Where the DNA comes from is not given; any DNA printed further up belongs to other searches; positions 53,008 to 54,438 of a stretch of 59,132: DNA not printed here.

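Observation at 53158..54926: Orphan radical SAM/SPASM enzyme coupled to two paralogous Cys-free acidic small proteins, inserted in the helicase/secretion neighbourhood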

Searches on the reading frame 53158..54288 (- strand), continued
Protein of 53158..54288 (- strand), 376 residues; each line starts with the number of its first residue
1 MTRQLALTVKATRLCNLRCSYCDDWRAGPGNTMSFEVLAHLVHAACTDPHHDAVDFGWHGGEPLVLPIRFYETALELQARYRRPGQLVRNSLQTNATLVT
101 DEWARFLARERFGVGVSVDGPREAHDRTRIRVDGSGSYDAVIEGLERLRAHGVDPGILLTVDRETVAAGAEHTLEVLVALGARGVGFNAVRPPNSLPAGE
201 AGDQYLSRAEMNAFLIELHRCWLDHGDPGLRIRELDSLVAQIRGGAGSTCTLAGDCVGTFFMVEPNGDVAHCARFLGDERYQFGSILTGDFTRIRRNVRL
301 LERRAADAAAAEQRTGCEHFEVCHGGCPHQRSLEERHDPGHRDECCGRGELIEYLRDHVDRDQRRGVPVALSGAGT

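Call 18: find_encoding_contigs(protein=P0016, flank=5000, max_places=1)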
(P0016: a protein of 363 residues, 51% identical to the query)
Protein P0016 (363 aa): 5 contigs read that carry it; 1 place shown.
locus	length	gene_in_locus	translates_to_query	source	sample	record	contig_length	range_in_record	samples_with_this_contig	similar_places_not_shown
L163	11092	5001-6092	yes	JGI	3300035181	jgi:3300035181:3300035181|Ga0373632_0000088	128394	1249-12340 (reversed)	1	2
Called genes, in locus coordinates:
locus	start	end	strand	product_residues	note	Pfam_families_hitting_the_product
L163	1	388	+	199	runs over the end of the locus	-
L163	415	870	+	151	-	-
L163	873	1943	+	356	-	-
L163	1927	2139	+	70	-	-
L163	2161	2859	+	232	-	-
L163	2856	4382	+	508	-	-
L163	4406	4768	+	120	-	-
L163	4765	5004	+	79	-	-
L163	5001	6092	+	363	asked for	PF04055:Radical_SAM, PF13186:SPASM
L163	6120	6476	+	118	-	-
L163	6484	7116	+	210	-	-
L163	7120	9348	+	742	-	-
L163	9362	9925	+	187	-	-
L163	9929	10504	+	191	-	-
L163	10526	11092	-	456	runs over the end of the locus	-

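Call 19: find_encoding_contigs(protein=P0018, flank=5000, max_places=1)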
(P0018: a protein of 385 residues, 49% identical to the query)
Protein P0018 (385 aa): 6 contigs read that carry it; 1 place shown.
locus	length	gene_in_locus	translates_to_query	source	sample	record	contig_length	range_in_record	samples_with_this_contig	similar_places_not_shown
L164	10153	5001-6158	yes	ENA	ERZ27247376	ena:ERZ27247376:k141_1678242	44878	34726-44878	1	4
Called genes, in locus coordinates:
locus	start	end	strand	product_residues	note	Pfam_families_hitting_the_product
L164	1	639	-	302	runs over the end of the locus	PF07650:KH_2, PF00189:Ribosomal_S3_C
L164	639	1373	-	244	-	-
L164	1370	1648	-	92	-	PF00203:Ribosomal_S19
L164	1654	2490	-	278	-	PF00181:Ribosomal_L2_N, PF03947:Ribosomal_L2_C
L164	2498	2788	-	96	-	PF00276:Ribosomal_L23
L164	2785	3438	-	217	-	PF00573:Ribosomal_L4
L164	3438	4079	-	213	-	PF00297:Ribosomal_L3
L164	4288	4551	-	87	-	-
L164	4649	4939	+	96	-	-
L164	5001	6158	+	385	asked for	PF04055:Radical_SAM, PF13186:SPASM (weak)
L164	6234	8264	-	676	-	-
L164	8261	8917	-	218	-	PF00005:ABC_tran, PF13304:AAA_21 (faint)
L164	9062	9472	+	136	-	-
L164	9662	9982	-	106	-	PF00338:Ribosomal_S10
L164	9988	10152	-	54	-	?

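Call 20: find_encoding_contigs(protein=P0020, flank=5000, max_places=1)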
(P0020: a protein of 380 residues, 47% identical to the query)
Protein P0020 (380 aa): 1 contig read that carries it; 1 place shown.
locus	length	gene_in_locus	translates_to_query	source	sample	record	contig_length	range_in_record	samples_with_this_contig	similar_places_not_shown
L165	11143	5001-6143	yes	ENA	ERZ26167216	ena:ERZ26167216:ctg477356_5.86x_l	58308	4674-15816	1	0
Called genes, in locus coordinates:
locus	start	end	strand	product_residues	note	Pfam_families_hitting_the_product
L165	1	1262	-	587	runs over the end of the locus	PF00920:ILVD_EDD_N, PF24877:ILV_EDD_C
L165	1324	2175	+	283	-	PF00701:DHDPS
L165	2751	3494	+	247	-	PF01498:HTH_Tnp_Tc3_2 (weak), PF13683:rve_3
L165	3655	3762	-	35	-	-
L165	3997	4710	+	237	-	PF00665:rve, PF13683:rve_3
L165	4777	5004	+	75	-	-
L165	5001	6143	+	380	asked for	PF04055:Radical_SAM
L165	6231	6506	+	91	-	-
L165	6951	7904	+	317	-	PF20706:GT4-conflict (weak), PF00534:Glycos_transf_1, PF13692:Glyco_trans_1_4, PF13524:Glyco_trans_1_2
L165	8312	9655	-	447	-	-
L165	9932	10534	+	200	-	-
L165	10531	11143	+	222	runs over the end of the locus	PF13385:Laminin_G_3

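Call 21: find_encoding_contigs(protein=P0024, flank=5000, max_places=1)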
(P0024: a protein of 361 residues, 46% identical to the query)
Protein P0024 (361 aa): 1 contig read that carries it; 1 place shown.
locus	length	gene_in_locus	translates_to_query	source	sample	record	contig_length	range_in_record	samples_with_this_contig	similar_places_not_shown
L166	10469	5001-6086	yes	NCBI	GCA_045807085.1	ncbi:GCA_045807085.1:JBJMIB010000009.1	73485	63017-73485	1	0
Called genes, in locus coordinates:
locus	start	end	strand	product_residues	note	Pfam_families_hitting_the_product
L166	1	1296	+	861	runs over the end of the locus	PF00668:Condensation, PF00550:PP-binding, PF00561:Abhydrolase_1 (faint), PF00975:Thioesterase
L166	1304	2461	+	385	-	PF02771:Acyl-CoA_dh_N, PF02770:Acyl-CoA_dh_M, PF00441:Acyl-CoA_dh_1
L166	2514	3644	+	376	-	PF00441:Acyl-CoA_dh_1, PF08028:Acyl-CoA_dh_2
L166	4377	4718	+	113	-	-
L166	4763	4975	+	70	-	-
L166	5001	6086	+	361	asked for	PF04055:Radical_SAM, PF13186:SPASM (weak)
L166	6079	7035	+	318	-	PF04055:Radical_SAM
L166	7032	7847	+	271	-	-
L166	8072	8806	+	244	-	PF22880:DUF7019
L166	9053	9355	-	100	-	PF01337:Barstar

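Call 22: find_encoding_contigs(protein=P0032, flank=5000, max_places=1)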
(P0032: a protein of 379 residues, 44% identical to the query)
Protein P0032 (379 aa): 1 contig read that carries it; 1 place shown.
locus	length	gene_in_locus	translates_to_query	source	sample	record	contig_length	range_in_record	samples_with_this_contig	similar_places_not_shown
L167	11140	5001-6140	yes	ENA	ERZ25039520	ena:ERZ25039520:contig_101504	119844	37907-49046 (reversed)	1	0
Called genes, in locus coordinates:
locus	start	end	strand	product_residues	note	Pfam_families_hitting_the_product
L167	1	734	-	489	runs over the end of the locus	PF01425:Amidase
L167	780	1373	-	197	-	PF03640:Lipoprotein_15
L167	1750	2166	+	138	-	-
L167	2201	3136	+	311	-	PF21068:ATPgraspMvdD (weak)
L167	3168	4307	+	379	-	PF00155:Aminotran_1_2, PF01041:DegT_DnrJ_EryC1, PF00266:Aminotran_5 (weak)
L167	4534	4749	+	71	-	-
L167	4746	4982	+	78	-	-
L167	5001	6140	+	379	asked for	PF04055:Radical_SAM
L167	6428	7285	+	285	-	PF13186:SPASM (weak)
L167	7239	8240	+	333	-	-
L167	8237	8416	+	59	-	-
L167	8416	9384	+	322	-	PF20680:DUF6817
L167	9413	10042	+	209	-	-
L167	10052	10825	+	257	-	PF00378:ECH_1, PF16113:ECH_2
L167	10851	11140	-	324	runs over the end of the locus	PF00149:Metallophos, PF12850:Metallophos_2 (weak)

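Call 26: search_protein_families(library=ncbifam, proteins=[L013:6001-7074:+, L013:5479-5907:+, L016:6001-7068:+, L016:5543-5929:+, L007:5740-7104:+, L007:5257-5610:+, L003:6001-7065:+, L003:5442-5753:+, L003:5762-5998:+, L020:6001-7077:+], max_evalue=0.01)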
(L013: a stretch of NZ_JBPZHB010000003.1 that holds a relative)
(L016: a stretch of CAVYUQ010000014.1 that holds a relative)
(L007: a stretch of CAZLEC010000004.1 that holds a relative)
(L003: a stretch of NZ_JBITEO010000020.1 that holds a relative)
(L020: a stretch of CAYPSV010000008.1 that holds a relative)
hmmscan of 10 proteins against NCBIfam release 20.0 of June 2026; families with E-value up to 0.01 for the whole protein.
L013:6001-7074:+ (358 aa): 70 families (the best 25 are shown)
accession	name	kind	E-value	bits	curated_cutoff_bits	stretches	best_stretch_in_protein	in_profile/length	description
NF041300.1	rSAM_mat_DarW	exception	6.1e-88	295.4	650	1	4-358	40-394/415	radical SAM/SPASM peptide maturase DarW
TIGR03942.1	sulfatase_rSAM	equivalog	5.4e-84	282.3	349.45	1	9-345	4-339/363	anaerobic sulfatase maturase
NF038005.1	rSAM_mat_DarE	equivalog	1.1e-78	264.9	650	1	4-358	73-428/432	darobactin maturation radical SAM/SPASM protein DarE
NF041298.1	rSAM_mat_DynA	equivalog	4.6e-72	242.9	450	1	8-342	4-335/356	dynobactin maturation radical SAM/SPASM protein DynA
NF010321.0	PRK13758.1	equivalog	5.4e-62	210.1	441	1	4-334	3-334/370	anaerobic sulfatase-maturase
NF010308.0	PRK13745.1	equivalog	1.4e-57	195.5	484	1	13-352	22-375/412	anaerobic sulfatase-maturation protein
TIGR04261.1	rSAM_GlyRichRpt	subfamily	2.3e-47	161.8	310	1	9-348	1-346/363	cyclophane-forming radical SAM/SPASM peptide maturase GrrM/OscB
TIGR04083.1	rSAM_pep_methan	hypoth_equivalog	1.3e-46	159.2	300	1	8-340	3-320/376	TIGR04083 family peptide-modifying radical SAM enzyme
NF041707.1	rSAM_YhhB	equivalog_domain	6.1e-43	147.1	445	1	6-358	3-361/369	cyclophane-forming radical SAM/SPASM peptide maturase YhhB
NF041718.1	rSAM_phane_AMC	equivalog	1.2e-40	139.6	425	1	6-338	7-335/362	cyclophane-forming radical SAM peptide maturase AmcB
TIGR04269.1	SAM_SPASM_FxsB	subfamily_domain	9.9e-36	123.5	370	1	6-357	3-360/363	FxsB family cyclophane-forming radical SAM/SPASM peptide maturase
NF047865.1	rSAM_PapB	equivalog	5.3e-35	121.2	340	1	6-336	4-322/330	PapB family radical SAM/SPASM ranthipeptide maturase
TIGR04163.1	rSAM_cobopep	equivalog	2.4e-29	102.4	375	1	9-335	68-392/428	peptide-modifying radical SAM enzyme CbpB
TIGR04068.1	rSAM_ocin_clost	equivalog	1.8e-28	99.7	500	1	6-289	85-385/462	Cys-rich peptide radical SAM maturase CcpM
TIGR04064.1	rSAM_nif11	equivalog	3.4e-28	98.6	518.7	1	11-338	84-408/459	nif11-like peptide radical SAM maturase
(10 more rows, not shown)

L013:5479-5907:+ (142 aa): 0 families

L016:6001-7068:+ (356 aa): 64 families (the best 25 are shown)
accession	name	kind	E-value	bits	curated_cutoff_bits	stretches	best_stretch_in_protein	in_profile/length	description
TIGR03942.1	sulfatase_rSAM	equivalog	2.1e-79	267.3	349.45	1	7-354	6-355/363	anaerobic sulfatase maturase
NF041300.1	rSAM_mat_DarW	exception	2.8e-79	266.9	650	1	2-354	41-396/415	radical SAM/SPASM peptide maturase DarW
NF038005.1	rSAM_mat_DarE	equivalog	1.9e-66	224.6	650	1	4-354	76-430/432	darobactin maturation radical SAM/SPASM protein DarE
NF041298.1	rSAM_mat_DynA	equivalog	3.2e-66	223.7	450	1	5-356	4-353/356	dynobactin maturation radical SAM/SPASM protein DynA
NF010308.0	PRK13745.1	equivalog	2e-57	195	484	2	5-160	17-178/412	anaerobic sulfatase-maturation protein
NF010321.0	PRK13758.1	equivalog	4e-53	180.9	441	1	4-328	7-334/370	anaerobic sulfatase-maturase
TIGR04083.1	rSAM_pep_methan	hypoth_equivalog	1.3e-47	162.5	300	1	10-355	8-342/376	TIGR04083 family peptide-modifying radical SAM enzyme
TIGR04261.1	rSAM_GlyRichRpt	subfamily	3.7e-47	161.1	310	1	8-338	3-341/363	cyclophane-forming radical SAM/SPASM peptide maturase GrrM/OscB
NF041718.1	rSAM_phane_AMC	equivalog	3.1e-38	131.7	425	1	4-336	8-339/362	cyclophane-forming radical SAM peptide maturase AmcB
NF047865.1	rSAM_PapB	equivalog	3.8e-37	128.3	340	1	3-333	4-325/330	PapB family radical SAM/SPASM ranthipeptide maturase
NF041707.1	rSAM_YhhB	equivalog_domain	5.5e-33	114.4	445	1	4-355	4-364/369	cyclophane-forming radical SAM/SPASM peptide maturase YhhB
TIGR04269.1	SAM_SPASM_FxsB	subfamily_domain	1.5e-31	109.8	370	1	3-353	3-362/363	FxsB family cyclophane-forming radical SAM/SPASM peptide maturase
TIGR03978.1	rSAM_paired_1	equivalog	4.3e-29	101.6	370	1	8-332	89-424/466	His-Xaa-Ser system radical SAM maturase HxsB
TIGR03906.1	quino_hemo_SAM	equivalog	4.3e-27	94.9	453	1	4-330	96-420/467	quinohemoprotein amine dehydrogenase maturation protein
TIGR04064.1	rSAM_nif11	equivalog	6.5e-27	94.4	518.7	2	7-136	83-216/459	nif11-like peptide radical SAM maturase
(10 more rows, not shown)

L016:5543-5929:+ (128 aa): 0 families

L007:5740-7104:+ (455 aa): 51 families (the best 25 are shown)
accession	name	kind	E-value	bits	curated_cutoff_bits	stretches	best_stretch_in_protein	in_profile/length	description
NF041300.1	rSAM_mat_DarW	exception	1.3e-94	317.4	650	1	57-446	13-400/415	radical SAM/SPASM peptide maturase DarW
NF038005.1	rSAM_mat_DarE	equivalog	1.2e-73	248.3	650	1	83-441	69-429/432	darobactin maturation radical SAM/SPASM protein DarE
TIGR03942.1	sulfatase_rSAM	equivalog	6.5e-63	213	349.45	1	95-444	8-357/363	anaerobic sulfatase maturase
NF041298.1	rSAM_mat_DynA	equivalog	6.5e-53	179.9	450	1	89-445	2-354/356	dynobactin maturation radical SAM/SPASM protein DynA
NF010308.0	PRK13745.1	equivalog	2.1e-41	142.2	484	1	83-445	8-386/412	anaerobic sulfatase-maturation protein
NF041718.1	rSAM_phane_AMC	equivalog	1.5e-39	136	425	1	87-328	5-235/362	cyclophane-forming radical SAM peptide maturase AmcB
NF010321.0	PRK13758.1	equivalog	1.2e-36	126.7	441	1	93-413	9-331/370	anaerobic sulfatase-maturase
TIGR04261.1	rSAM_GlyRichRpt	subfamily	4.6e-32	111.4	310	1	92-324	1-233/363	cyclophane-forming radical SAM/SPASM peptide maturase GrrM/OscB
TIGR03906.1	quino_hemo_SAM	equivalog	1.3e-28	99.9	453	2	89-234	95-245/467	quinohemoprotein amine dehydrogenase maturation protein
TIGR04083.1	rSAM_pep_methan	hypoth_equivalog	1.4e-27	96.5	300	1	90-445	2-344/376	TIGR04083 family peptide-modifying radical SAM enzyme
NF041707.1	rSAM_YhhB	equivalog_domain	3.4e-26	92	445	1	89-444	3-365/369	cyclophane-forming radical SAM/SPASM peptide maturase YhhB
TIGR04269.1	SAM_SPASM_FxsB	subfamily_domain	4.9e-22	78.5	370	1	90-441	4-362/363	FxsB family cyclophane-forming radical SAM/SPASM peptide maturase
NF047865.1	rSAM_PapB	equivalog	1.6e-20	73.6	340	1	95-417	10-321/330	PapB family radical SAM/SPASM ranthipeptide maturase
TIGR04496.1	rSAM_XyeB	equivalog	1.8e-19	69.7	450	1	90-305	6-225/385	cyclophane-forming radical SAM/SPASM peptide maturase XyeB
TIGR04068.1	rSAM_ocin_clost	equivalog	4.2e-19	68.8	500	1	90-224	86-225/462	Cys-rich peptide radical SAM maturase CcpM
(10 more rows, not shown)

L007:5257-5610:+ (117 aa): 0 families

L003:6001-7065:+ (355 aa): 57 families (the best 25 are shown)
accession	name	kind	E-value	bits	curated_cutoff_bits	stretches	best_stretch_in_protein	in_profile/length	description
NF041300.1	rSAM_mat_DarW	exception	1.5e-92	310.6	650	1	4-355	43-395/415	radical SAM/SPASM peptide maturase DarW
NF038005.1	rSAM_mat_DarE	equivalog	4.3e-81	272.9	650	1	4-354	76-428/432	darobactin maturation radical SAM/SPASM protein DarE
TIGR03942.1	sulfatase_rSAM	equivalog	4.4e-66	223.4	349.45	1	8-352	7-351/363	anaerobic sulfatase maturase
NF041298.1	rSAM_mat_DynA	equivalog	1.8e-54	185.1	450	1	5-354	4-349/356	dynobactin maturation radical SAM/SPASM protein DynA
NF010308.0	PRK13745.1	equivalog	8.3e-46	156.7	484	1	8-346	20-373/412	anaerobic sulfatase-maturation protein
NF041718.1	rSAM_phane_AMC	equivalog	2e-41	142.2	425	1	3-268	7-262/362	cyclophane-forming radical SAM peptide maturase AmcB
NF010321.0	PRK13758.1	equivalog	2.2e-40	139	441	1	4-334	7-338/370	anaerobic sulfatase-maturase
TIGR04261.1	rSAM_GlyRichRpt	subfamily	2.1e-38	132.3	310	1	6-334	1-335/363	cyclophane-forming radical SAM/SPASM peptide maturase GrrM/OscB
NF041707.1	rSAM_YhhB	equivalog_domain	3e-33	115.2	445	1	5-354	5-361/369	cyclophane-forming radical SAM/SPASM peptide maturase YhhB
TIGR04269.1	SAM_SPASM_FxsB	subfamily_domain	2.3e-30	105.9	370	1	3-355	3-362/363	FxsB family cyclophane-forming radical SAM/SPASM peptide maturase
TIGR04083.1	rSAM_pep_methan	hypoth_equivalog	2.5e-28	99.1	300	1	8-329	6-313/376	TIGR04083 family peptide-modifying radical SAM enzyme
NF047865.1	rSAM_PapB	equivalog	3.1e-26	92.4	340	1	7-334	8-324/330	PapB family radical SAM/SPASM ranthipeptide maturase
TIGR04496.1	rSAM_XyeB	equivalog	8.7e-26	90.5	450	1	2-245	4-251/385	cyclophane-forming radical SAM/SPASM peptide maturase XyeB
TIGR03906.1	quino_hemo_SAM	equivalog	2.1e-20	72.8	453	1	4-145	96-241/467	quinohemoprotein amine dehydrogenase maturation protein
TIGR04068.1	rSAM_ocin_clost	equivalog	5.7e-18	65.1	500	1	4-146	86-233/462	Cys-rich peptide radical SAM maturase CcpM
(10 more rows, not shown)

L003:5442-5753:+ (103 aa): 0 families

L003:5762-5998:+ (78 aa): 0 families

L020:6001-7077:+ (359 aa): 69 families (the best 25 are shown)
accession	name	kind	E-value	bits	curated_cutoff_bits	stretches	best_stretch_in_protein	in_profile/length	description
TIGR03942.1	sulfatase_rSAM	equivalog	1.3e-76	258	349.45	1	11-357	7-356/363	anaerobic sulfatase maturase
NF041300.1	rSAM_mat_DarW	exception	2.8e-72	243.8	650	1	2-355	38-395/415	radical SAM/SPASM peptide maturase DarW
NF041298.1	rSAM_mat_DynA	equivalog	6.2e-65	219.5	450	1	7-358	3-353/356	dynobactin maturation radical SAM/SPASM protein DynA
NF038005.1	rSAM_mat_DarE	equivalog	1.7e-64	218.2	650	1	4-354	73-428/432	darobactin maturation radical SAM/SPASM protein DarE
NF010321.0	PRK13758.1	equivalog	1.8e-61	208.3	441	1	8-328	7-331/370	anaerobic sulfatase-maturase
TIGR04261.1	rSAM_GlyRichRpt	subfamily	1.2e-52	179.2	310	1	11-343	3-343/363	cyclophane-forming radical SAM/SPASM peptide maturase GrrM/OscB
TIGR04083.1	rSAM_pep_methan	hypoth_equivalog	1.4e-44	152.5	300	1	7-359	2-344/376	TIGR04083 family peptide-modifying radical SAM enzyme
NF010308.0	PRK13745.1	equivalog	1.2e-43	149.6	484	1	3-336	11-361/412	anaerobic sulfatase-maturation protein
NF041707.1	rSAM_YhhB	equivalog_domain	5.4e-40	137.4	445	1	7-354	4-361/369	cyclophane-forming radical SAM/SPASM peptide maturase YhhB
NF041718.1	rSAM_phane_AMC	equivalog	3.2e-39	135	425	1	3-342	4-342/362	cyclophane-forming radical SAM peptide maturase AmcB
TIGR04269.1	SAM_SPASM_FxsB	subfamily_domain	8.7e-35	120.4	370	1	6-336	3-342/363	FxsB family cyclophane-forming radical SAM/SPASM peptide maturase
NF047865.1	rSAM_PapB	equivalog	3.3e-34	118.6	340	1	7-328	5-317/330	PapB family radical SAM/SPASM ranthipeptide maturase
TIGR04496.1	rSAM_XyeB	equivalog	9.8e-27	93.6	450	1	3-339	2-349/385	cyclophane-forming radical SAM/SPASM peptide maturase XyeB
TIGR04163.1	rSAM_cobopep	equivalog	1.4e-26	93.3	375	1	6-346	65-406/428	peptide-modifying radical SAM enzyme CbpB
TIGR04064.1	rSAM_nif11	equivalog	2e-26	92.7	518.7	1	6-328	79-401/459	nif11-like peptide radical SAM maturase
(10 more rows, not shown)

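Call 53: search_solved_structures(query=window:53158-54288:-, max_evalue=1e-10)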
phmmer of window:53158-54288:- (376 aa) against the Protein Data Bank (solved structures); distinct sequences matched with E-value up to 1e-10: 4.
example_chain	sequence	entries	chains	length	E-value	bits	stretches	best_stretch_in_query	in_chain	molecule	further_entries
4k37_A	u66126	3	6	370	4.3e-31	111.6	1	6-336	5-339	Anaerobic sulfatase-maturating enzyme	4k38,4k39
4k36_A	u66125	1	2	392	5.2e-31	111.3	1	6-336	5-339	Anaerobic sulfatase-maturating enzyme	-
5wgg_A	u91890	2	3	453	7.7e-18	67.9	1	6-143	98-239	Radical SAM domain protein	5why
9gm3_A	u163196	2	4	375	3.7e-13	52.5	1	7-267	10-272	ChlB radical SAM domain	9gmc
